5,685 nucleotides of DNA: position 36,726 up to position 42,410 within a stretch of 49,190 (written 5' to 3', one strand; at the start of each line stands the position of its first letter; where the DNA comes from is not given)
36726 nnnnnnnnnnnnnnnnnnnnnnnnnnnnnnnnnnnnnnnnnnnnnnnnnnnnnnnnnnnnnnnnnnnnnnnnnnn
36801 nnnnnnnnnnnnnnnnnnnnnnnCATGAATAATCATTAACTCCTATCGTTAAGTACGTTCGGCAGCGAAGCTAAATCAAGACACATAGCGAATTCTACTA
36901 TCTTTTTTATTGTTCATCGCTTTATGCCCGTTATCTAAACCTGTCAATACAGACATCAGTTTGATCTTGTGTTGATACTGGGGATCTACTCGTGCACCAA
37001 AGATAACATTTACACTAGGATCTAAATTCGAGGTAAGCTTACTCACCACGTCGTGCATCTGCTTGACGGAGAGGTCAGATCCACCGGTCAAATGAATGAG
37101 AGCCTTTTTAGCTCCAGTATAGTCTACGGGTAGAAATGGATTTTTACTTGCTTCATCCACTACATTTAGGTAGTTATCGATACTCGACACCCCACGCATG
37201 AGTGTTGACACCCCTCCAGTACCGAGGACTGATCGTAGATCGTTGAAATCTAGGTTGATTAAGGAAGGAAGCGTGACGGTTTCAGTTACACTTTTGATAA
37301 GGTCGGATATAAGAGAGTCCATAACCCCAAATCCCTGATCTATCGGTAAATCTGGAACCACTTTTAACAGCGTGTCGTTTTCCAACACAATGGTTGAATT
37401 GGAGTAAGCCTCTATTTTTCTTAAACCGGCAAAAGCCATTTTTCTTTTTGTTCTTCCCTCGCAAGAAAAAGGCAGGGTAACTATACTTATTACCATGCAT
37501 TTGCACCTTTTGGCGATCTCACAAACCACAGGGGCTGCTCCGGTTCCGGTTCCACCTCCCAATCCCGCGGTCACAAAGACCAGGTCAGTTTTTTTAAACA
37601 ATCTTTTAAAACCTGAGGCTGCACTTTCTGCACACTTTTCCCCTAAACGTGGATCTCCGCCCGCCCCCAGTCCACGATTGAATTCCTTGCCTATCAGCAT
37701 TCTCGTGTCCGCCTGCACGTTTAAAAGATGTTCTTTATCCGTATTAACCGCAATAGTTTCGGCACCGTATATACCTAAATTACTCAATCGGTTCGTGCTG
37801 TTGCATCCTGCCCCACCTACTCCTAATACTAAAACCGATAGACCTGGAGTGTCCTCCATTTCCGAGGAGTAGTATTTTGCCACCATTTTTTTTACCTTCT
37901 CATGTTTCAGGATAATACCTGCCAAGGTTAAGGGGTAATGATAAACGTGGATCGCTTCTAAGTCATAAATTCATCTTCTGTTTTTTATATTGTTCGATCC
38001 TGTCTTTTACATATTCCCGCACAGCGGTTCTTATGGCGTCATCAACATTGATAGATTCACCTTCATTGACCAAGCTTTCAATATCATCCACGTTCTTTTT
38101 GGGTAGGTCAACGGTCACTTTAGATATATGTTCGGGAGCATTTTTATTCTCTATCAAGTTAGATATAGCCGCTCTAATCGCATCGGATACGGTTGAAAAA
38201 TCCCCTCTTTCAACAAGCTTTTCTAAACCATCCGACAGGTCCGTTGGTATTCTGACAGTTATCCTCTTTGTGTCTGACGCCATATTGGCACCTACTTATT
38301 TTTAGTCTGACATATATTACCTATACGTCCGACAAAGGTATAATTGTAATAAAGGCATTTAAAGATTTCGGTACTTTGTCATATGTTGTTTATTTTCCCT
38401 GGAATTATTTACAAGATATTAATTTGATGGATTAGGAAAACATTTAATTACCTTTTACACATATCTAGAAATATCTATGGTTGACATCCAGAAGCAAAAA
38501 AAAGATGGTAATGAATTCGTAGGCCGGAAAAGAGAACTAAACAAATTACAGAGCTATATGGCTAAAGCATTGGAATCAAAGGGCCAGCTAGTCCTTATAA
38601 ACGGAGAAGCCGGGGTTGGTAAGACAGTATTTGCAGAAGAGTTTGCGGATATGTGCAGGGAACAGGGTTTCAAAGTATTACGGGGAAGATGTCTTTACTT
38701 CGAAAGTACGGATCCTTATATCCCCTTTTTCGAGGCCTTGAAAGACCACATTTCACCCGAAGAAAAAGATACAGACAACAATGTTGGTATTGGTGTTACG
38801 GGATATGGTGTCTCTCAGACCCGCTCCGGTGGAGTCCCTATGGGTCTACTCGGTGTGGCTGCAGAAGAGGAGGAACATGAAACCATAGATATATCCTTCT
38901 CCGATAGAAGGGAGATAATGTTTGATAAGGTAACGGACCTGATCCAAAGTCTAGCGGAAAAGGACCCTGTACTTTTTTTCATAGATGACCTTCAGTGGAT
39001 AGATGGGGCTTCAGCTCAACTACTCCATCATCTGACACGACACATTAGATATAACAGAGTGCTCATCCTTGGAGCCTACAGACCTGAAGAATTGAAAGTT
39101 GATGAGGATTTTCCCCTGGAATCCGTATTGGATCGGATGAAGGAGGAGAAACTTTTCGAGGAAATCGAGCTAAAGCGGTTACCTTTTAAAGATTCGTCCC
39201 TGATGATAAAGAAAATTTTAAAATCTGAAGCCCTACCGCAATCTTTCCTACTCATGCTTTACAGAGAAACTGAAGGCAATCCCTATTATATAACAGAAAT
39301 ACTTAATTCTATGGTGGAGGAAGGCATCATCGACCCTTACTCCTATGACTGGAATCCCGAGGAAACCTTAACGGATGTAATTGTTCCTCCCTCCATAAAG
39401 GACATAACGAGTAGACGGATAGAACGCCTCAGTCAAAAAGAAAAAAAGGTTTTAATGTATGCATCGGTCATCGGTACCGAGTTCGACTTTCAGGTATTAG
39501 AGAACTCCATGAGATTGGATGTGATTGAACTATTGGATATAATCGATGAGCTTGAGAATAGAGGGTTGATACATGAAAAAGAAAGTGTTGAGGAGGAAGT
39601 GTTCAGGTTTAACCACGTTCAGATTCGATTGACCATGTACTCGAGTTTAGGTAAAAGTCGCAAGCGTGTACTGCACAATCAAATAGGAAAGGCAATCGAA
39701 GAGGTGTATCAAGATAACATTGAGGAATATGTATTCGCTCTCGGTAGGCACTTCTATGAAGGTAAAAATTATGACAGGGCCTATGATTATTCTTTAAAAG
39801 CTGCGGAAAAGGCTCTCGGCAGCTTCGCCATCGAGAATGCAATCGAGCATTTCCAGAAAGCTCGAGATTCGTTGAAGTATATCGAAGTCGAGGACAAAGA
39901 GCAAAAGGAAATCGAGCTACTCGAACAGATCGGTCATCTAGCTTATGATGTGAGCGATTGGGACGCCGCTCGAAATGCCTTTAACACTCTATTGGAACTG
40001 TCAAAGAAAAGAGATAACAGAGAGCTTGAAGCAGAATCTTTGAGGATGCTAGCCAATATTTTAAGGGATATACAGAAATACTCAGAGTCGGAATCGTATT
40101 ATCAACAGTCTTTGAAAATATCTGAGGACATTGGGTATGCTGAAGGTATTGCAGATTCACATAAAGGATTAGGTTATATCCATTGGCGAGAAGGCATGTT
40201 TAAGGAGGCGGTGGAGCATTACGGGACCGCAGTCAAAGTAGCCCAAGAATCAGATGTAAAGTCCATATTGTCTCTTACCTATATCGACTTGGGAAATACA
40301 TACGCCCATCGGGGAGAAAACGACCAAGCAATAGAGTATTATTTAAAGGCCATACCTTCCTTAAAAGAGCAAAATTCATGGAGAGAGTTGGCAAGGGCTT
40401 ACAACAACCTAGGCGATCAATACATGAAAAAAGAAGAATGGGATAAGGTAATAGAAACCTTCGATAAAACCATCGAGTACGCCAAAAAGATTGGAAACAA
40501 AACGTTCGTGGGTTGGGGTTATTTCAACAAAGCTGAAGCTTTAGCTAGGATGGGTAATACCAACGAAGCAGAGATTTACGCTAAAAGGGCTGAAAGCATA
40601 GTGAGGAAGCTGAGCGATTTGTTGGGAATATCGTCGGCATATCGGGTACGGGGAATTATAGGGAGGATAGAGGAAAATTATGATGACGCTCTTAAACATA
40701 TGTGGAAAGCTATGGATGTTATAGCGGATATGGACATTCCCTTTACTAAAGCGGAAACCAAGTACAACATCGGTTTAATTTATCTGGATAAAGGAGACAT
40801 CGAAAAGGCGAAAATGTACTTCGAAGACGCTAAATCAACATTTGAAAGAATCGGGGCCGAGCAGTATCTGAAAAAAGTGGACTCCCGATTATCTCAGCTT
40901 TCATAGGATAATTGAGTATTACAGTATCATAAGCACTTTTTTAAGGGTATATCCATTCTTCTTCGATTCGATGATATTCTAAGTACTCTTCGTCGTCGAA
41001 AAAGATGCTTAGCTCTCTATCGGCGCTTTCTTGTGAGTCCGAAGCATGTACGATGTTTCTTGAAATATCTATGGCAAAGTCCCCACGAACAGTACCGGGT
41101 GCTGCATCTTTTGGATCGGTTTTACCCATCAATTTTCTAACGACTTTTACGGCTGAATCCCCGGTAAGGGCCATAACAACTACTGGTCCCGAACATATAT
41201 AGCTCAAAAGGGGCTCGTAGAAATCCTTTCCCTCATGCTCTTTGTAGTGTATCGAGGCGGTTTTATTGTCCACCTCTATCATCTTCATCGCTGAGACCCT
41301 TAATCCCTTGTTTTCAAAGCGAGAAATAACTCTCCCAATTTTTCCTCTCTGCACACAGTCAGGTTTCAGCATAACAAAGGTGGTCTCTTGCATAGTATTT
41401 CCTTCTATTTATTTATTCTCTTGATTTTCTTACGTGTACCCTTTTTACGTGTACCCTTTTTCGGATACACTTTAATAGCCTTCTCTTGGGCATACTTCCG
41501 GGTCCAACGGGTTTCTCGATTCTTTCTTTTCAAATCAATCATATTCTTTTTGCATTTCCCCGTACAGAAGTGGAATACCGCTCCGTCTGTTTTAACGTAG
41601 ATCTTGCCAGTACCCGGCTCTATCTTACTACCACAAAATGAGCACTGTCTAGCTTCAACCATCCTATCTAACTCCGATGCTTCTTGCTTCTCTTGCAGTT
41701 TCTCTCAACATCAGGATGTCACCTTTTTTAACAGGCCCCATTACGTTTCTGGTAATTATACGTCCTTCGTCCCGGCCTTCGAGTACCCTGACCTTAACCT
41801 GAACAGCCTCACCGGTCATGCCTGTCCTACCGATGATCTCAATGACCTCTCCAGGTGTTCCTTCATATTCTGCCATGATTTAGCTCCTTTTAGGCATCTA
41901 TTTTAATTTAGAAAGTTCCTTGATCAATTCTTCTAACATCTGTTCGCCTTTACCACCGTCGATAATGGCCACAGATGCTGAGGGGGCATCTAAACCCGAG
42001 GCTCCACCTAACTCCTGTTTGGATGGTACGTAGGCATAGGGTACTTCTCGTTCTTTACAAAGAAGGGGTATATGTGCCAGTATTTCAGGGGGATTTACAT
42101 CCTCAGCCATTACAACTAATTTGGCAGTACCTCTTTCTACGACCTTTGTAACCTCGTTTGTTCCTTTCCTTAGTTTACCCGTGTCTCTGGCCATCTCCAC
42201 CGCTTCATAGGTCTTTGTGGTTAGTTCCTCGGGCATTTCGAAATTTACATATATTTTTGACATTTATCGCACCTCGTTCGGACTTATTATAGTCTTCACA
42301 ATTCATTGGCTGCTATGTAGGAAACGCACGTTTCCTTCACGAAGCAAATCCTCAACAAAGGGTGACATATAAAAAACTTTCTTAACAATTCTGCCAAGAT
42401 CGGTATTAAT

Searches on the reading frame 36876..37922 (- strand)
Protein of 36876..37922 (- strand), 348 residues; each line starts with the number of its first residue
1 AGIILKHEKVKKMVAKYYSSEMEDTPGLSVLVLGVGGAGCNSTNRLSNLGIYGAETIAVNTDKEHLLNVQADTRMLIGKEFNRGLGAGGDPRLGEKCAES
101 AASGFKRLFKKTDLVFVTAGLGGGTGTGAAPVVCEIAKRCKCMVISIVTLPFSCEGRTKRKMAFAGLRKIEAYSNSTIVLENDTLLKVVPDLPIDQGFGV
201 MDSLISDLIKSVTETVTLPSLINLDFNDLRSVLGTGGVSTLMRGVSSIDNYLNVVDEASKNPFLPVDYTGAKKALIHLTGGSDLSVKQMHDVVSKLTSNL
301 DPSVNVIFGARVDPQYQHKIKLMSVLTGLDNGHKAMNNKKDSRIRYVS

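Call 56: search_protein_families(library=pfam, proteins=[window:36876-37922:-])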
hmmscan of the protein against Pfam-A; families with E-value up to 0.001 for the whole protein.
window:36876-37922:- (348 aa): 2 families
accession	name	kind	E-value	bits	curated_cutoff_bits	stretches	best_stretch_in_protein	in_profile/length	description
PF00091.31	Tubulin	-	1.9e-39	136.4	33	1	30-189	2-189/190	Tubulin/FtsZ family, GTPase domain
PF12327.13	FtsZ_C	-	5.6e-19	68.7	27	1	250-330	15-95/95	FtsZ family, C-terminal domain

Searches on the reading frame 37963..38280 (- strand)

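Call 56: search_protein_families(library=pfam, proteins=[window:37963-38280:-])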
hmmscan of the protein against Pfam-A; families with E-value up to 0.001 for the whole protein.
window:37963-38280:- (105 aa): 3 families
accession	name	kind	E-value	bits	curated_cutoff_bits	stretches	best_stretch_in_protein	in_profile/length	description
PF01402.27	RHH_1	-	1e-12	47.9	20.5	1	6-44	1-38/39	Ribbon-helix-helix protein, copG family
PF17723.7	RHH_8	-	2.1e-07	31.5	25.4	0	53-99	4-50/119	Ribbon-Helix-Helix transcriptional regulator family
PF23434.1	DUF7120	-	0.00029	21.2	27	0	53-85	2-34/70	Family of unknown function (DUF7120)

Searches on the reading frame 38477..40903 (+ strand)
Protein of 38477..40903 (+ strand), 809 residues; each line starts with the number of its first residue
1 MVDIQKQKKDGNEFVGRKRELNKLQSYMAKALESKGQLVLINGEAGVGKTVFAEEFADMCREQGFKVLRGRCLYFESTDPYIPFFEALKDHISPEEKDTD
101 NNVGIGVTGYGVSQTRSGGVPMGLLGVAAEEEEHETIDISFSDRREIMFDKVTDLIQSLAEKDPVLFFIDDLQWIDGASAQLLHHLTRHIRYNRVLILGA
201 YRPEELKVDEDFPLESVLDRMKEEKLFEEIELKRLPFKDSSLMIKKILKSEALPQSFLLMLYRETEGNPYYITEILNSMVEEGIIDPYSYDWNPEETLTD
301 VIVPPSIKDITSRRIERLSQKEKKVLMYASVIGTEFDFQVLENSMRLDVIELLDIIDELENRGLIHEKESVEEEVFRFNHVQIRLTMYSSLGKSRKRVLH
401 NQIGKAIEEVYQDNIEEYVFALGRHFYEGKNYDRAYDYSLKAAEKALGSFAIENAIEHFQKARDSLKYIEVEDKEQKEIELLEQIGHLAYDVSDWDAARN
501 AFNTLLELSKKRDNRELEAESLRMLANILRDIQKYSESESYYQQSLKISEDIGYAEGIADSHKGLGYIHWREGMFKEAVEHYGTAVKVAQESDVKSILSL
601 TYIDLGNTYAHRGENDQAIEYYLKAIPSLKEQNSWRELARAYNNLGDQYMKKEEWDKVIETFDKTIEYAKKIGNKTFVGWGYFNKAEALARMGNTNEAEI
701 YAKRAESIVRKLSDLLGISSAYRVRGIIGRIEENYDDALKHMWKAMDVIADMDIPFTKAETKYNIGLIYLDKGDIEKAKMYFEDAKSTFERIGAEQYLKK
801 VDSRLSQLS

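Call 57: search_protein_families(library=pfam, proteins=[window:38477-40903:+])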
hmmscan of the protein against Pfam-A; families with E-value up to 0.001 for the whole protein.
window:38477-40903:+ (809 aa): 23 families
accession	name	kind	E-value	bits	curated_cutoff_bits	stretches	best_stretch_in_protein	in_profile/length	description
PF13424.12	TPR_12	-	1.3e-37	128.2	30.1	3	481-550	5-76/77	Tetratricopeptide repeat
PF07719.23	TPR_2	-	6e-27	92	27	0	601-626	3-28/34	Tetratricopeptide repeat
PF00515.34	TPR_1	-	8.9e-27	92.2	27.8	2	601-626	3-28/34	Tetratricopeptide repeat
PF13191.12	AAA_16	-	4.5e-25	89.5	32.6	1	13-197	1-166/167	AAA ATPase domain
PF13181.12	TPR_8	-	4.9e-19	67.3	25.7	1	759-785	1-27/34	Tetratricopeptide repeat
PF13176.12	TPR_7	-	2.4e-16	58.8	27.9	0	603-632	3-31/36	Tetratricopeptide repeat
PF13374.12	TPR_10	-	1.2e-15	57.3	27.5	0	519-550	2-33/42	Tetratricopeptide repeat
PF17874.7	TPR_MalT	-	1.6e-12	47.8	45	2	574-713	16-156/336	MalT-like TPR region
PF13432.12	TPR_16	-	5.5e-11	43.1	32.7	1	485-549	3-61/65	Tetratricopeptide repeat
PF14938.12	SNAP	-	1e-07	32.2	25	2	494-633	50-189/282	Soluble NSF attachment protein, SNAP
PF13428.12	TPR_14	-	1.2e-07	32.1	23.5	0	602-639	4-42/44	Tetratricopeptide repeat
PF13431.12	TPR_17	-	5.1e-06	26.8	24.4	0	680-699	14-33/34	Tetratricopeptide repeat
PF01637.24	ATPase_2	-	8.8e-06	26.1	33.2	1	14-192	1-141/225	ATPase domain predominantly from Archaea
PF13401.12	AAA_22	-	1.3e-05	25.9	27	1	35-190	4-114/130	AAA domain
PF25199.1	nSTAND_NTPase5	-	4e-05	23.9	34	0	140-207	74-138/145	Novel STAND NTPase 5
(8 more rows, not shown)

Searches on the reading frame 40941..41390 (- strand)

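Call 57: search_protein_families(library=pfam, proteins=[window:40941-41390:-])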
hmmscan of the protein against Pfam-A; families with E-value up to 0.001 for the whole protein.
window:40941-41390:- (149 aa): 1 family
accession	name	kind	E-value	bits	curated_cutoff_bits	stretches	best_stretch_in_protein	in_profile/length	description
PF00334.24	NDK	-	4.9e-56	188.8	27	1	2-135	1-134/135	Nucleoside diphosphate kinase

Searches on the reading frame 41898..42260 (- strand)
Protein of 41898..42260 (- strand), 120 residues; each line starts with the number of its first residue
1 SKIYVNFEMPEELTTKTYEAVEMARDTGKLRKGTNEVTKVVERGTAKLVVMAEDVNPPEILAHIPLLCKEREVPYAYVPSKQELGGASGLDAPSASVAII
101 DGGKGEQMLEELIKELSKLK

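Call 57: search_protein_families(library=pfam, proteins=[window:41898-42260:-])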
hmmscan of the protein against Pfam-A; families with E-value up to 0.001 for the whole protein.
window:41898-42260:- (120 aa): 1 family
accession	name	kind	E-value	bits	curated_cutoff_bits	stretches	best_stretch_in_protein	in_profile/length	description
PF01248.31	Ribosomal_L7Ae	-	6.1e-29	100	22.1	1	16-104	2-90/95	Ribosomal protein L7Ae/L30e/S12e/Gadd45 family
